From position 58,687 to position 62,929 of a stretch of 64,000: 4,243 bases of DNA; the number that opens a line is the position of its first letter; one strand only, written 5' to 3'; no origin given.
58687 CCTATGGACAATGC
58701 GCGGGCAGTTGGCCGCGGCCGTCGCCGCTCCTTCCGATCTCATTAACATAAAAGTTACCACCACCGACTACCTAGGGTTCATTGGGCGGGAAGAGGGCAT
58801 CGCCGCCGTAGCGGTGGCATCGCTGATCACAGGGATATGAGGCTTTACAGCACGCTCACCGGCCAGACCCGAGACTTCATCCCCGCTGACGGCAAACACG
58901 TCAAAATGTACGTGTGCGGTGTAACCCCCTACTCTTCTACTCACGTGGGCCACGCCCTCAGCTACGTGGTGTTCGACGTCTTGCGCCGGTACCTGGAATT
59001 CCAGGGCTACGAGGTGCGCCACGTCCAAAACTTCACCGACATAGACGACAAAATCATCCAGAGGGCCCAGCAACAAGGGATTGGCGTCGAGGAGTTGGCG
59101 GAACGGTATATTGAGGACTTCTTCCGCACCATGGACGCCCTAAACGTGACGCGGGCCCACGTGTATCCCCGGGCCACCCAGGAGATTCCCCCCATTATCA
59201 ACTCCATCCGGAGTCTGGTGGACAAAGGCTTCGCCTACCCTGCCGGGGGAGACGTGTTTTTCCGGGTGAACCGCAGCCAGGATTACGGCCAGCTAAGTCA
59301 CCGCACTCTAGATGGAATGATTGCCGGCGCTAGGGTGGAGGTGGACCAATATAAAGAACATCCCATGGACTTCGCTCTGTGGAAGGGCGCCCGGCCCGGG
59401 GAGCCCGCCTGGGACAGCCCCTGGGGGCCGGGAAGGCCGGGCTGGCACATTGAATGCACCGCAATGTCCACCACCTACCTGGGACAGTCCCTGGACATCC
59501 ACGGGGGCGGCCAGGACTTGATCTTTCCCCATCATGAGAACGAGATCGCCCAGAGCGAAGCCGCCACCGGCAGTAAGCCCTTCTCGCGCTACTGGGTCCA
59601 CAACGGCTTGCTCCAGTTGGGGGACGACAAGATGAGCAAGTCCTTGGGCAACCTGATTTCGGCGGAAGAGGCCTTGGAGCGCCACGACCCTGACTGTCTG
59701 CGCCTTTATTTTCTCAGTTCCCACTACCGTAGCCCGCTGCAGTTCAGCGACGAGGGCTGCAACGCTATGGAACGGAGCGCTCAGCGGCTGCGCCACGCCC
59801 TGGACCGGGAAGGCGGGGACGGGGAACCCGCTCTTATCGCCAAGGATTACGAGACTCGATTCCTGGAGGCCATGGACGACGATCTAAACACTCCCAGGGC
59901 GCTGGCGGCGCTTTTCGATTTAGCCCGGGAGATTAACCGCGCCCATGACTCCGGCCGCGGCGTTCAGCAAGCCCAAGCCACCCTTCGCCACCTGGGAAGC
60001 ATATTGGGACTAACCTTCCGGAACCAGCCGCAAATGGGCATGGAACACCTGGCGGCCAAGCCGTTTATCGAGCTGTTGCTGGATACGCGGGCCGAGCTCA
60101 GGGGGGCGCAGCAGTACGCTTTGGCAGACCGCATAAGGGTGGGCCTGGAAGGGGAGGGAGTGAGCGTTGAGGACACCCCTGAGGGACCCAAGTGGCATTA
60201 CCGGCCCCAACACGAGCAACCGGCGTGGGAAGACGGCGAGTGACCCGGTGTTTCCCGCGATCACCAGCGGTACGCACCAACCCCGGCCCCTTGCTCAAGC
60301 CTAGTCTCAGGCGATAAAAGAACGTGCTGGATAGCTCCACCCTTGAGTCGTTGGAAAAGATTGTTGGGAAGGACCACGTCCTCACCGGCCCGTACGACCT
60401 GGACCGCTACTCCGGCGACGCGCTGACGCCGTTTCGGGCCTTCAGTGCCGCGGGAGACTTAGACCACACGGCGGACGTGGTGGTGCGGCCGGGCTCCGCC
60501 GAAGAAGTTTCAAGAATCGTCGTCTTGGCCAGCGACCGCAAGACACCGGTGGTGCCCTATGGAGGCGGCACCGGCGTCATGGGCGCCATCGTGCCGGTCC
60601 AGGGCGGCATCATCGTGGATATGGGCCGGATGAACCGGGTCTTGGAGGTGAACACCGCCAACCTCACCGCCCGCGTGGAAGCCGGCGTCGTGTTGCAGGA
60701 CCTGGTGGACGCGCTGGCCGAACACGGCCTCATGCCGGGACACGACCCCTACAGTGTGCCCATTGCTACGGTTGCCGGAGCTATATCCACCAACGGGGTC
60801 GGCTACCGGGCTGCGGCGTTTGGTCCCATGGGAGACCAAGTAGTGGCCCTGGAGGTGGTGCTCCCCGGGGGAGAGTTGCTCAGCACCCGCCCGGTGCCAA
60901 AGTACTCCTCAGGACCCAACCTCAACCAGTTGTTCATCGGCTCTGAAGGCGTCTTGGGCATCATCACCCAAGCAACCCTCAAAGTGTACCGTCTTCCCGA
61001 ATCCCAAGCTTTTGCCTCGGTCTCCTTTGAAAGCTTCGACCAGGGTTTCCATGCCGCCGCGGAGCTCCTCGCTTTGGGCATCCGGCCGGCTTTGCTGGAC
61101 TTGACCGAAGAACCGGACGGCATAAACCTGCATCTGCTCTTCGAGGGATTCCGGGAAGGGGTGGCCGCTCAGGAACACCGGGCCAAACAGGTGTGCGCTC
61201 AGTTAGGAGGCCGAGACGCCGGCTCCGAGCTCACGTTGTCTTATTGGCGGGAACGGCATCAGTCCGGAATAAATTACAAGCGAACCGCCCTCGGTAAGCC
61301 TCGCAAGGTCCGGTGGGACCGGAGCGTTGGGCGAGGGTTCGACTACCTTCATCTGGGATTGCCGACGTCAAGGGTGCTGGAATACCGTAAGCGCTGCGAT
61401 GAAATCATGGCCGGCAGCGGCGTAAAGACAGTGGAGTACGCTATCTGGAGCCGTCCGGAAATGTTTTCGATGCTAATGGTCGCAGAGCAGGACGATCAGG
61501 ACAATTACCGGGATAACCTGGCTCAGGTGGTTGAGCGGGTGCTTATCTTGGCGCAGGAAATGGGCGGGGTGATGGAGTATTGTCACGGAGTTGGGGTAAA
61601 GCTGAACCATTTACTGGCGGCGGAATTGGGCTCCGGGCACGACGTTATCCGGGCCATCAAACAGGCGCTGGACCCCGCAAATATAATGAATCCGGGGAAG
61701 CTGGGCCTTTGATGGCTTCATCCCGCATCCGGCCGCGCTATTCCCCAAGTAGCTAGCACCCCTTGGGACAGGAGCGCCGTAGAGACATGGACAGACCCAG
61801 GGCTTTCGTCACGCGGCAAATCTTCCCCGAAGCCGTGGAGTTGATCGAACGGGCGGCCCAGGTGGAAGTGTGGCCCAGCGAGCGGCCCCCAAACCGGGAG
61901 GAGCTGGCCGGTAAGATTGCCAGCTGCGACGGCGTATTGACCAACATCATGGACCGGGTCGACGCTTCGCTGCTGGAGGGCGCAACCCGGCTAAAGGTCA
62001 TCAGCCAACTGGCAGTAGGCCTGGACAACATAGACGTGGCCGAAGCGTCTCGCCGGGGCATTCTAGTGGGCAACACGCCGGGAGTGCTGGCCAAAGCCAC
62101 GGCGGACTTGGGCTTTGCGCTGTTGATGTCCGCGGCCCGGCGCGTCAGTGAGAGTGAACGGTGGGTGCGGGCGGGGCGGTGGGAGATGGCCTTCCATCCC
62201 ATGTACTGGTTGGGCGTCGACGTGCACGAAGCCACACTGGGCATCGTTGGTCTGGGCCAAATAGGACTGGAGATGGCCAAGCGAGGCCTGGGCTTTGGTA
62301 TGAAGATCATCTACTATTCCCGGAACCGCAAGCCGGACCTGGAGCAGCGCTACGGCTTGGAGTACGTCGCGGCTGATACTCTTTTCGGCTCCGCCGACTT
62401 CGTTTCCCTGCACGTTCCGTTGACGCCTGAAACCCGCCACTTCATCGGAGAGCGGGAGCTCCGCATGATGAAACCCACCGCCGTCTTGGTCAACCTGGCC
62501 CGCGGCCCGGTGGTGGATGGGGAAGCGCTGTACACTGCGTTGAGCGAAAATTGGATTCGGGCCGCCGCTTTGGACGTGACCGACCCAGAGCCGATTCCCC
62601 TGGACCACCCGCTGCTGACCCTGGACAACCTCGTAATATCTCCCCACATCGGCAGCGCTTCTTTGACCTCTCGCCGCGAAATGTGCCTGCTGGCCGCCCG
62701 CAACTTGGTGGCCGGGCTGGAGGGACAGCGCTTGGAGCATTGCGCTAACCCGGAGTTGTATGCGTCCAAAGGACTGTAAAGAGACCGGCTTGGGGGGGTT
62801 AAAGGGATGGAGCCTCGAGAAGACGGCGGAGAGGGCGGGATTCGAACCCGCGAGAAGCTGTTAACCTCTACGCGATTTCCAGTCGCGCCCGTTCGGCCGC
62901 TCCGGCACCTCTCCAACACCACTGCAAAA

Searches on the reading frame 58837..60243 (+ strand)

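Call 105: search_protein_families(library=pfam, proteins=[window:58837-60243:+], max_evalue=0.00001)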
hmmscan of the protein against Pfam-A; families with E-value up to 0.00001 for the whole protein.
window:58837-60243:+ (468 aa): 5 families
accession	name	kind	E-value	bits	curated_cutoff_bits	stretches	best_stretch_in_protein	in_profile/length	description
PF01406.26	tRNA-synt_1e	-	2.2e-124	415.2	27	1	16-308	4-296/301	tRNA synthetases class I (C) catalytic domain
PF09190.17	DALR_2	-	2e-19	70.3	22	1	341-394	1-56/57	DALR domain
PF09334.17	tRNA-synt_1g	-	1.2e-16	61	20.1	2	32-116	9-94/391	tRNA synthetases class I (M)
PF00133.28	tRNA-synt_1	-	9.2e-12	44.9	22.7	1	220-303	330-413/414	tRNA synthetases class I (I, L, M and V)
PF01921.24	tRNA-synt_1f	-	8e-06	25.4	27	0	262-303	279-320/360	tRNA synthetases class I (K)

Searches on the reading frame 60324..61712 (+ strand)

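Call 105: search_protein_families(library=pfam, proteins=[window:60324-61712:+], max_evalue=0.00001)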
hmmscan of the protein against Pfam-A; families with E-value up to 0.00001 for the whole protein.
window:60324-61712:+ (462 aa): 2 families
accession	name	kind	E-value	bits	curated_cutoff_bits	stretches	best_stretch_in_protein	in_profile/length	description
PF01565.28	FAD_binding_4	-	1.8e-41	141.5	26.4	1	51-188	2-138/139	FAD binding domain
PF02913.24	FAD-oxidase_C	-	2.2e-17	64.1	21.2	1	224-460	1-248/248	FAD linked oxidases, C-terminal domain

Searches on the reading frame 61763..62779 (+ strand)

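Call 105: search_protein_families(library=pfam, proteins=[window:61763-62779:+], max_evalue=0.00001)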
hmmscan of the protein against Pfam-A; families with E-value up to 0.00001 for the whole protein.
window:61763-62779:+ (338 aa): 2 families
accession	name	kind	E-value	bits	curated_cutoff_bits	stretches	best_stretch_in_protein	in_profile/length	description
PF02826.25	2-Hacid_dh_C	-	1.6e-62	210.5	25.1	1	118-297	1-178/178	D-isomer specific 2-hydroxyacid dehydrogenase, NAD binding domain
PF00389.36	2-Hacid_dh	-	1.3e-28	99.8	24.6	1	15-329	2-134/134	D-isomer specific 2-hydroxyacid dehydrogenase, catalytic domain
